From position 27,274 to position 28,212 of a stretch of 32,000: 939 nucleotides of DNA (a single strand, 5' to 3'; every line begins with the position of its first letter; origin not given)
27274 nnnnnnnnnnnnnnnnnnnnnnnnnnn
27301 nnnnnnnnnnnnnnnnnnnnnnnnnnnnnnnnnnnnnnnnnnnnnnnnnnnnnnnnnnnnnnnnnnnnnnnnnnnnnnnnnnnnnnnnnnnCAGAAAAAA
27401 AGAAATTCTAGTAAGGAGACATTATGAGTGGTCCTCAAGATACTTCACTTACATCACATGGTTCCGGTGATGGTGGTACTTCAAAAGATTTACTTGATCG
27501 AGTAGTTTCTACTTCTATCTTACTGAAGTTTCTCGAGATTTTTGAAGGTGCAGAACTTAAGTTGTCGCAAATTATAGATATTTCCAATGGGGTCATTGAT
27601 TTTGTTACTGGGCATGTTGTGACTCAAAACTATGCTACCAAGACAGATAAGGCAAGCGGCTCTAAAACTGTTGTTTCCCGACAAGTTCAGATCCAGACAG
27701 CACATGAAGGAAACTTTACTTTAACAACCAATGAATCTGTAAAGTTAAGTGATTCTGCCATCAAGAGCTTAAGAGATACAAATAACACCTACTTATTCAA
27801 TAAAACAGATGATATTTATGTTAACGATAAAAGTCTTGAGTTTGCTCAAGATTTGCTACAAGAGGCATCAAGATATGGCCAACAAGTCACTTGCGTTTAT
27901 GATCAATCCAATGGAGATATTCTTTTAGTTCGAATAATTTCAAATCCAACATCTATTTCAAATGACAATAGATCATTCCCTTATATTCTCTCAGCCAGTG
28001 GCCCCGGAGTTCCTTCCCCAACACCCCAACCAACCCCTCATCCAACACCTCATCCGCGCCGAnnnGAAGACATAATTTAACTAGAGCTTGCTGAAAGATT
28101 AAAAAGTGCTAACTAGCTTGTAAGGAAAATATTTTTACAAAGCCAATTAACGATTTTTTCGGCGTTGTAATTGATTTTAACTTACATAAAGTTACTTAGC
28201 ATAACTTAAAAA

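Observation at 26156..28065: Leishmanolysin-like protease whose N-terminal domain is duplicated as a stand-alone neighbour gene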

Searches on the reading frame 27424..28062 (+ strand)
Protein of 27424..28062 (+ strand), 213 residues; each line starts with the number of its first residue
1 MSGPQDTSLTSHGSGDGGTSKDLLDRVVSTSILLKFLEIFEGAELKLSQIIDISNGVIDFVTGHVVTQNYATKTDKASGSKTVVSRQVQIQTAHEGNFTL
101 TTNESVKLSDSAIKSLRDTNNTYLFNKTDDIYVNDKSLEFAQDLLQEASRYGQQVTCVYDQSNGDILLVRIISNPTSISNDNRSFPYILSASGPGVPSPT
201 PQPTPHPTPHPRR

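Call 4: search_protein_families(library=pfam, proteins=[window:27424-28062:+], max_evalue=0.1)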
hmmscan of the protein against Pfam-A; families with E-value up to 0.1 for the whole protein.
window:27424-28062:+ (213 aa): 0 families

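Call 10: find_homologous_proteins(query=window:27424-28062:+)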
Query window:27424-28062:+ (213 aa): 1 proteins with E <= 0.001 among 139 candidates.
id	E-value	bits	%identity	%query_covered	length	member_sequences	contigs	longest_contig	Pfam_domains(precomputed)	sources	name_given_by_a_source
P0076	2.7e-134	463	100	100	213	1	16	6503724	-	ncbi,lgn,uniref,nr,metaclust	ncbi:hypothetical protein [Acaryochloris marina]|uniref:Uncharacterized protein n=1 Tax=Acaryochlori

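Call 13: find_encoding_contigs(protein=P0076, flank=10000, max_places=10)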
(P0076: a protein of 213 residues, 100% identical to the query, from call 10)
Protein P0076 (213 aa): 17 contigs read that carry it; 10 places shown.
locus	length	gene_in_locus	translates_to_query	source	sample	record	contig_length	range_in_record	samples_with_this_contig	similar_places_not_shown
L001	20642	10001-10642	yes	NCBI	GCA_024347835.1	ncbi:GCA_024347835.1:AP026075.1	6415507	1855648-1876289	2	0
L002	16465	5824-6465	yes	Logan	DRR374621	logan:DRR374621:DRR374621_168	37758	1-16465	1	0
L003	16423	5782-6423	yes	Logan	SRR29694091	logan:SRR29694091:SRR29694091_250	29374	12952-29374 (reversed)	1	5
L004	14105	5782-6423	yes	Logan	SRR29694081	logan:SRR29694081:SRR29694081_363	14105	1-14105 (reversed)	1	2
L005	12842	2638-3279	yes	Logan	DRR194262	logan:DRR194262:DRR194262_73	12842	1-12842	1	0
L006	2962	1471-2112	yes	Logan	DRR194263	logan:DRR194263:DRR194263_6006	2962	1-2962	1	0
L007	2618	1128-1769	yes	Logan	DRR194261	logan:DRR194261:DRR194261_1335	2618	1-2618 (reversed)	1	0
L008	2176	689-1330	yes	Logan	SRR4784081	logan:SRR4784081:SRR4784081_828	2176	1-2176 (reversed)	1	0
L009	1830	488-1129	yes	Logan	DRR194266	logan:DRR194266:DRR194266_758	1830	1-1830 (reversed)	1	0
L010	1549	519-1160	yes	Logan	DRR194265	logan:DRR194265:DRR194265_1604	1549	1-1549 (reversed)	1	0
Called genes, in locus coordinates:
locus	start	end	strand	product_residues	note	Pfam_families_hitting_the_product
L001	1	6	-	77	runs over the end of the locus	-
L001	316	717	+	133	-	-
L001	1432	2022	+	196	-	PF04525:LOR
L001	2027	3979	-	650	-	-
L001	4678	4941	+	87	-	-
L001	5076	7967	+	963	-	PF05860:TPS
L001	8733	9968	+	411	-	PF01457:Peptidase_M8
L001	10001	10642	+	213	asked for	-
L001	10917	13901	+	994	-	PF05860:TPS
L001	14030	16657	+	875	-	PF00515:TPR_1 (faint), PF07719:TPR_2 (faint), PF13432:TPR_16 (faint), PF13176:TPR_7 (faint), PF13424:TPR_12, PF12770:CHAT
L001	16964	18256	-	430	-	PF00595:PDZ, PF13180:PDZ_2, PF17820:PDZ_6, PF03572:Peptidase_S41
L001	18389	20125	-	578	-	-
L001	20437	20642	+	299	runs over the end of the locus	PF01430:HSP33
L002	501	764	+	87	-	-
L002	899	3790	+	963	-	PF05860:TPS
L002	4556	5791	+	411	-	PF01457:Peptidase_M8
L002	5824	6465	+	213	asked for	-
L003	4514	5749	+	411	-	PF01457:Peptidase_M8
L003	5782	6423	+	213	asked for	-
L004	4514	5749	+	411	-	PF01457:Peptidase_M8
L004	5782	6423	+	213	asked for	-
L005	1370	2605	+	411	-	PF01457:Peptidase_M8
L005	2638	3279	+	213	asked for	-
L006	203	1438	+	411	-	PF01457:Peptidase_M8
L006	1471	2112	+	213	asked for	-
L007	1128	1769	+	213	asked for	-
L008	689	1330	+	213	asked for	-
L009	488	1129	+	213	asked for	-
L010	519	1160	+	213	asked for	-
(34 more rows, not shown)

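Call 50: predict_structure(alignment_id=A6)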
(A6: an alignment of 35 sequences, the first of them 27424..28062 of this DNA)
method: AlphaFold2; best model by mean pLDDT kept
length: 213 residues; sequences in the alignment: 35
mean_pLDDT: 83.1   pTM: 0.69
mean pLDDT of the five models: 83.1, 83.0, 82.7, 82.5, 82.3
residues with pLDDT >= 90: 119; 70-90: 47; 50-70: 32; < 50: 15
segments of 3 or more residues with pLDDT < 50: 179-187, 189-192
pLDDT, mean of each block of 10 residues (from residue 1): 57 60 82 91 92 93 97 93 93 96 95 87 80 96 97 96 96 68 48 60 73 73
secondary structure, 60 per line:
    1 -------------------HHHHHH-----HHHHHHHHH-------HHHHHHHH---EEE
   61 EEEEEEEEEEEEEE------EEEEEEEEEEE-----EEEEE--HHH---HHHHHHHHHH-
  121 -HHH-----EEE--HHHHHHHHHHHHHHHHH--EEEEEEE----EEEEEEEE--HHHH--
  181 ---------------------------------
elements in order: H20-25 H31-39 H47-54 E58-74 E81-91 E97-101 H110-119 E130-132 H135-151 E154-160 E165-172 H175-178

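Call 52: search_protein_families(library=ncbifam, proteins=[window:27424-28062:+, L001:18389-20122:-, L001:14030-16654:+], max_evalue=0.01)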
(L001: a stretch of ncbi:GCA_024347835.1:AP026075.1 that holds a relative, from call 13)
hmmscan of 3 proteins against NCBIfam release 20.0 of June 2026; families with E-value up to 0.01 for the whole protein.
window:27424-28062:+ (213 aa): 0 families

L001:18389-20122:- (577 aa): 0 families

L001:14030-16654:+ (875 aa): 6 families
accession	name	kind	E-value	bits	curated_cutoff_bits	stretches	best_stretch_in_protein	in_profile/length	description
NF041717.1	HaaA_phane_TPR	equivalog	3e-09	35.6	1125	1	71-295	635-858/882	cyclophane-containing RiPP biosynthesis TPR protein HaaT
NF047507.1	TPR_BatC_Lepto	exception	1.9e-06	27.5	175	0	194-258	63-125/214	TPR repeat-containing protein BatC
NF053617.1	SARPRegAfsRStmc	equivalog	7.5e-05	20.8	1430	1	81-281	712-908/986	SARP-family global regulator AfsR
TIGR03302.1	OM_YfiO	subfamily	0.00088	18.8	81.4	0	63-130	28-94/239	outer membrane protein assembly factor BamD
NF053779.1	BT3442_fam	equivalog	0.00098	17.9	940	0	160-334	113-285/563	BT3442 family protein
TIGR02795.1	tol_pal_ybgF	equivalog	0.0012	19.4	90.1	0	75-131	46-101/119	tol-pal system protein YbgF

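Call 53: fold_search(model_id=the predicted structure, library=pdb)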
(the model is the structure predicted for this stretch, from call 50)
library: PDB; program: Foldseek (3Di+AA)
matches with E <= 10: 627; with E <= 0.001: 0
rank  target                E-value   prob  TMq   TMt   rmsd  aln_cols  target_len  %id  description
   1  9dhk_A                9.6e-03  0.69  0.22  0.30  16.6       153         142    8  RMI1-RMI2 bound to cyclic peptide L3 (released 2025-07-02)
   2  9dhk_D                9.6e-03  0.69  0.22  0.29  16.3       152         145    9  RMI1-RMI2 bound to cyclic peptide L3 (released 2025-07-02)
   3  3nbh_A                1.9e-02  0.63  0.25  0.32  16.4       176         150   10  Crystal structure of human RMI1C-RMI2 complex (released 2010-09-22)
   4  6aqh_A                6.1e-02  0.41  0.20  0.10  15.9       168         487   11  Crystal Structure of Lysyl-tRNA Synthetase from Mycobacterium thermoresistibile complexed with L-lysine and Cladospori (released 2017-08-30)
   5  9czk_E                6.5e-02  0.30  0.22  0.22  16.0       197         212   15  Ca2+ free hSlo1 + beta2N-beta4 channel in nanodisc. (released 2025-03-05)
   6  8xvg_E                8.3e-02  0.38  0.20  0.11  16.4       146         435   15  Structure of human NuA4/TIP60 complex (released 2024-07-24)
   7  6aqh_B                9.3e-02  0.47  0.24  0.12  14.1       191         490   12  Crystal Structure of Lysyl-tRNA Synthetase from Mycobacterium thermoresistibile complexed with L-lysine and Cladospori (released 2017-08-30)
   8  6aqh_D                9.3e-02  0.28  0.20  0.10  15.9       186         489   11  Crystal Structure of Lysyl-tRNA Synthetase from Mycobacterium thermoresistibile complexed with L-lysine and Cladospori (released 2017-08-30)
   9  3mxn_A                9.9e-02  0.38  0.26  0.33  14.9       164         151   10  Crystal structure of the RMI core complex (released 2010-09-15)
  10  4bwg_C                1.3e-01  0.75  0.25  0.43   6.8       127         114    9  Structural basis of subtilase cytotoxin SubAB assembly (released 2013-08-14)
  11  9dei_I                1.3e-01  0.14  0.19  0.20  18.2       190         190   10  Trypanosoma brucei mitochondrial RNA-editing catalytic complex 1, U-deletion (RECC1) (released 2026-01-21)
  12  9czq_F                1.4e-01  0.18  0.21  0.22  15.8       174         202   17  Ca2+ bound open-inactivated hSlo1 + beta2N-beta4 channel in detergent. (released 2025-03-05)
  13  9czq_E                1.4e-01  0.18  0.21  0.21  15.8       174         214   17  Ca2+ bound open-inactivated hSlo1 + beta2N-beta4 channel in detergent. (released 2025-03-05)
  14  3rd4_C                1.5e-01  0.72  0.23  0.51  10.5       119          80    7  Crystal structure of PROPEN_03304 from Proteus penneri ATCC 35198 Northeast Structural Genomics Consortium target id P (released 2011-05-25)
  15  5vl1_D                1.6e-01  0.72  0.21  0.10   6.9       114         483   11  Crystal Structure of Lysyl-tRNA Synthetase from Mycobacterium ulcerans complexed with L-lysine (released 2017-05-10)
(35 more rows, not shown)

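Call 61: search_protein_families(library=pfam, proteins=[L001:18389-20122:-, L001:14030-16654:+, L001:16964-18253:-], max_evalue=1)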
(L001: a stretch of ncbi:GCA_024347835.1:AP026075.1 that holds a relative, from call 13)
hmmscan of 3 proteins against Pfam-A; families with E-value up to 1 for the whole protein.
L001:18389-20122:- (577 aa): 6 families
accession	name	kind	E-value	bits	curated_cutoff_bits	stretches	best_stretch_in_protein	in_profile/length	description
PF08429.16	PLU-1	-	0.0063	16.2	28.5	2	283-406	200-317/338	PLU-1-like protein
PF16716.10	BST2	-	0.027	15.6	27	1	303-335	27-59/91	Bone marrow stromal antigen 2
PF00281.24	Ribosomal_L5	-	0.099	13.4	34.9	0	499-530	23-54/57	Ribosomal protein L5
PF02785.25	Biotin_carb_C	-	0.13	12.8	32.4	1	206-264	44-103/108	Biotin carboxylase C-terminal domain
PF13519.12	VWA_2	-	0.14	13.2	27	0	412-448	56-93/107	von Willebrand factor type A domain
PF13525.12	YfiO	-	0.27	11.4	25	0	171-230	6-62/203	Outer membrane lipoprotein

L001:14030-16654:+ (875 aa): 12 families
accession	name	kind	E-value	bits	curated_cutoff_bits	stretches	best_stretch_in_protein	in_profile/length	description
PF12770.12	CHAT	-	1.4e-57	195.8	24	1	605-873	3-289/289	CHAT domain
PF13424.12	TPR_12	-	3.2e-16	59.7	30.1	4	229-295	3-71/77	Tetratricopeptide repeat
PF07719.23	TPR_2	-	2.2e-12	46.5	27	3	273-297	5-29/34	Tetratricopeptide repeat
PF00515.34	TPR_1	-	3.3e-08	33.4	27.8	1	272-295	4-27/34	Tetratricopeptide repeat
PF13432.12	TPR_16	-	1.9e-06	28.6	32.7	2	73-110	2-36/65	Tetratricopeptide repeat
PF13176.12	TPR_7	-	3.5e-06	27.1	27.9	0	271-295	1-25/36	Tetratricopeptide repeat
PF17874.7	TPR_MalT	-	6.9e-05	22.7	45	2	149-273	40-166/336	MalT-like TPR region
PF24885.1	TPR_NPHP3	-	0.0027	17.6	100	1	198-297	71-169/239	Nephrocystin-3 TPR domain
PF13374.12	TPR_10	-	0.046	14.2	27.5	0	270-297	3-30/42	Tetratricopeptide repeat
PF13181.12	TPR_8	-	0.047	14.3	25.7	0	273-295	5-27/34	Tetratricopeptide repeat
PF13414.12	TPR_11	-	0.25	11.5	26.8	1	75-95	1-21/42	TPR repeat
PF13428.12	TPR_14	-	0.62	11.4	23.5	0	272-297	4-29/44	Tetratricopeptide repeat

L001:16964-18253:- (429 aa): 6 families
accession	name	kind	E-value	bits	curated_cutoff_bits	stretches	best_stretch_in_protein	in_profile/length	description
PF03572.23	Peptidase_S41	-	6.8e-64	214.9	24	1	218-379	1-165/165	Peptidase family S41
PF17820.7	PDZ_6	-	1.8e-11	44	27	1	134-188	2-54/54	PDZ domain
PF13180.12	PDZ_2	-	8e-11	42.5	27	1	119-198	3-79/80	PDZ domain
PF00595.29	PDZ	-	1.1e-08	35.7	23.2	1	110-187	4-81/81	PDZ domain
PF14684.11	Tricorn_C1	-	0.00019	21.7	24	1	39-73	6-40/59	Tricorn protease C1 domain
PF22694.1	CtpB_N-like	-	0.0036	18.2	27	1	84-103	65-84/85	Activating protease CtpB N-terminal domain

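Call 62: search_solved_structures(query=L001:18389-20122:-, max_evalue=1)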
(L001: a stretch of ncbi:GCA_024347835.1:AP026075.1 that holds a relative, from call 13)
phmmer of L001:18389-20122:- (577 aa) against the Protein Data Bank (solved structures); distinct sequences matched with E-value up to 1: 2.
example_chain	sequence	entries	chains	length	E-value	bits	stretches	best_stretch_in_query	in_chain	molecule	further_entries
1r22_A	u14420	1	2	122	0.26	13.2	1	487-558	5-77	Transcriptional repressor smtB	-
5cwk_A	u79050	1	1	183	0.74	11.7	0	416-528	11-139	Designed helical repeat protein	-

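Call 63: search_protein_families(library=pfam, alignment_id=A4, max_evalue=0.1)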
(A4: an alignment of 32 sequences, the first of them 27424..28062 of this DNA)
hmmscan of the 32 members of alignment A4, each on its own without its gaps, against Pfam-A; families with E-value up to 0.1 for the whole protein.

A. member 1, window:27424-28062:+ (213 aa): 0 families

B. families by the number of members that match (of 32 scanned): 9 families
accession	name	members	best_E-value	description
PF16162.10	KwaB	1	0.0056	Kiwa protein KwaB-like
PF07357.16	DRAT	1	0.007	Dinitrogenase reductase ADP-ribosyltransferase (DRAT)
PF01380.27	SIS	1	0.011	SIS domain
PF05625.17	PAXNEB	1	0.017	PAXNEB protein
PF23326.1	UBL_UBAC1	1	0.026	UBAC1 UBL-like domain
PF13024.11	DUF3884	1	0.036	Protein of unknown function (DUF3884)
PF14814.11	UB2H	1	0.043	Bifunctional transglycosylase second domain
PF06565.18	DM10_dom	1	0.047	DM10 domain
PF16430.10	DUF5027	1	0.064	Domain of unknown function (DUF5027)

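Call 64: search_protein_families(library=padloc, proteins=[window:27424-28062:+, L001:18389-20122:-, L001:14030-16654:+], max_evalue=0.01)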
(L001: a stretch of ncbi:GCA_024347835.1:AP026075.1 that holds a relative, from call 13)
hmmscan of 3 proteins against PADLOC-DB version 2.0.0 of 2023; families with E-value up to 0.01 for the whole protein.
window:27424-28062:+ (213 aa): 0 families

L001:18389-20122:- (577 aa): 0 families

L001:14030-16654:+ (875 aa): 3 families
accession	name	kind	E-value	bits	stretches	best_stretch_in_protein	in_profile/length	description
PDLC01169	TPR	-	1.3e-11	42.4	2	212-297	92-177/252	TPR repeats containing protein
PDLC03831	BovA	-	1.4e-05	21.9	1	724-836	497-600/720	-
PDLC01171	TPR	-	0.00023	18.3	1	70-178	143-245/504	TPR repeats containing protein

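Call 68: search_solved_structures(query=A6, max_evalue=10, show_alignments=2)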
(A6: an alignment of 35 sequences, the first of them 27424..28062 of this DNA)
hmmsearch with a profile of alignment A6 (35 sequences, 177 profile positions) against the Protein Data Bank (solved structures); distinct sequences matched with E-value up to 10: 1.
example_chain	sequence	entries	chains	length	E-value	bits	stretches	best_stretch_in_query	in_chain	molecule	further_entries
2qh5_A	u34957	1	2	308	9.7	8.8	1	74-124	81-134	Mannose-6-phosphate isomerase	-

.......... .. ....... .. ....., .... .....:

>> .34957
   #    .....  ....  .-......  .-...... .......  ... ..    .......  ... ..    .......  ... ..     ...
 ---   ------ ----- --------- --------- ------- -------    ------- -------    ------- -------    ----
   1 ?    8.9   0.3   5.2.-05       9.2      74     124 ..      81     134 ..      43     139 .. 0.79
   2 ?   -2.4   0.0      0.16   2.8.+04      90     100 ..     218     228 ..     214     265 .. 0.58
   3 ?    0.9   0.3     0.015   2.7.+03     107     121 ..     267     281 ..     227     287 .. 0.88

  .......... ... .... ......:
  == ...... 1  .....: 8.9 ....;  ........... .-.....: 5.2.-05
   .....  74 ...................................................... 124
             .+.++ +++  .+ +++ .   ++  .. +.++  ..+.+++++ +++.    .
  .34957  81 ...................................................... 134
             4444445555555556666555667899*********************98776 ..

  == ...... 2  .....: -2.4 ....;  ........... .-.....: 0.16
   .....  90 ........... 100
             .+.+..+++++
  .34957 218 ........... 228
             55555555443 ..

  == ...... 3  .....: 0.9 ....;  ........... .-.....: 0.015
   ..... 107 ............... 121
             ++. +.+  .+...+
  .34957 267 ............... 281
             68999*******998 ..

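Call 76: fold_search(model_id=the predicted structure, library=viral)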
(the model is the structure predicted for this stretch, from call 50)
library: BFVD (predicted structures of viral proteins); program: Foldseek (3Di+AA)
matches with E <= 10: 581; with E <= 0.001: 0
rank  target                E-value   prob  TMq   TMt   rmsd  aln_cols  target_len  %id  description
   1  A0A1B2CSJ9            2.9e-03  0.93  0.21  0.14  15.3       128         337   16  PlxyGVORF95 protein [Plutella xylostella granulovirus]
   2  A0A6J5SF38            4.4e-03  0.99  0.25  0.20   5.2       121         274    9  Uncharacterized protein [uncultured Caudovirales phage]
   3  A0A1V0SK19            1.0e-02  0.97  0.26  0.32   5.4       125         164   14  Translation initiation factor IF5A [Klosneuvirus KNV1]
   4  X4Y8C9                1.3e-02  0.89  0.23  0.40  17.5       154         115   13  Uncharacterized protein [Lactococcus phage P162]
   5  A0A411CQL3            2.6e-02  0.47  0.21  0.16  18.5       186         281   13  SsDNA binding protein [Arthrobacter phage Sonali]
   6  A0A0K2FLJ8            2.8e-02  0.57  0.20  0.32  15.0       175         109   10  (no name in the UniProt tables at hand)
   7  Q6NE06                3.0e-02  0.44  0.20  0.12  14.3       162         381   11  Uncharacterized protein [Leptospira phage LE1]
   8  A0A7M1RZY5            3.0e-02  0.28  0.18  0.17  16.8       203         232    6  Single stranded DNA-binding protein [uncultured phage cr110_1]
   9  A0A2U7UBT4            3.3e-02  0.44  0.20  0.12  16.3       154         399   10  Uncharacterized protein [Pandoravirus neocaledonia]
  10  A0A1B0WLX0            4.2e-02  0.75  0.22  0.24   9.6       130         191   11  (no name in the UniProt tables at hand)
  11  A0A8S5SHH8            4.2e-02  0.47  0.18  0.24  13.2       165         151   12  Single-stranded DNA-binding protein [Siphoviridae sp. ctzyE57]
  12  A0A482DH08            5.7e-02  0.57  0.24  0.09  18.6       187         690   11  BBLF2/BBLF3 protein [Epstein-Barr virus (strain GD1)]
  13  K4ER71                6.1e-02  0.85  0.25  0.17  10.6       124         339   10  Lef-3 [Epinotia aporema granulovirus]
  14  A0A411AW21            6.1e-02  0.51  0.22  0.19  16.4       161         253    8  Uncharacterized protein [Pantoea phage vB_PagM_LIET2]
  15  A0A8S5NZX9            6.1e-02  0.06  0.11  0.09  22.2       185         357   13  Uncharacterized protein [Myoviridae sp. ctLnO19]
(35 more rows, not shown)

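Call 93: search_dna_similar(query=window:27424-28062:+, collection=plasmids, mode=protein, max_evalue=0.001, max_rows=10)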
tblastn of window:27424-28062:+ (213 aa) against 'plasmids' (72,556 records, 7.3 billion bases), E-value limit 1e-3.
No match.

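Call 94: search_protein_families(library=ncbifam, alignment_id=A4, max_evalue=0.05)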
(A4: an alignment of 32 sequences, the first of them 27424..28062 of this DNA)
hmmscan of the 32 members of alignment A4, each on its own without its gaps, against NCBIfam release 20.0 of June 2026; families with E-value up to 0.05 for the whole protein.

A. member 1, window:27424-28062:+ (213 aa): 1 family
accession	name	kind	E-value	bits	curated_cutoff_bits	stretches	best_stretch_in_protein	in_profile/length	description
NF011731.0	PRK15184.1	equivalog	0.039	13.4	505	1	29-127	151-245/277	curli production assembly/transport protein CsgG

B. families by the number of members that match (of 32 scanned): 5 families
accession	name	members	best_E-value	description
NF008996.1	PRK12339.1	1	0.014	mevalonate-3-phosphate 5-kinase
NF003340.0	PRK04358.1-1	1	0.027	hypothetical protein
NF008114.0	PRK10861.1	1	0.034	signal peptidase I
NF011731.0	PRK15184.1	1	0.039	curli production assembly/transport protein CsgG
NF041595.1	dap_A_syn_DdaF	1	0.039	dapdiamide A synthase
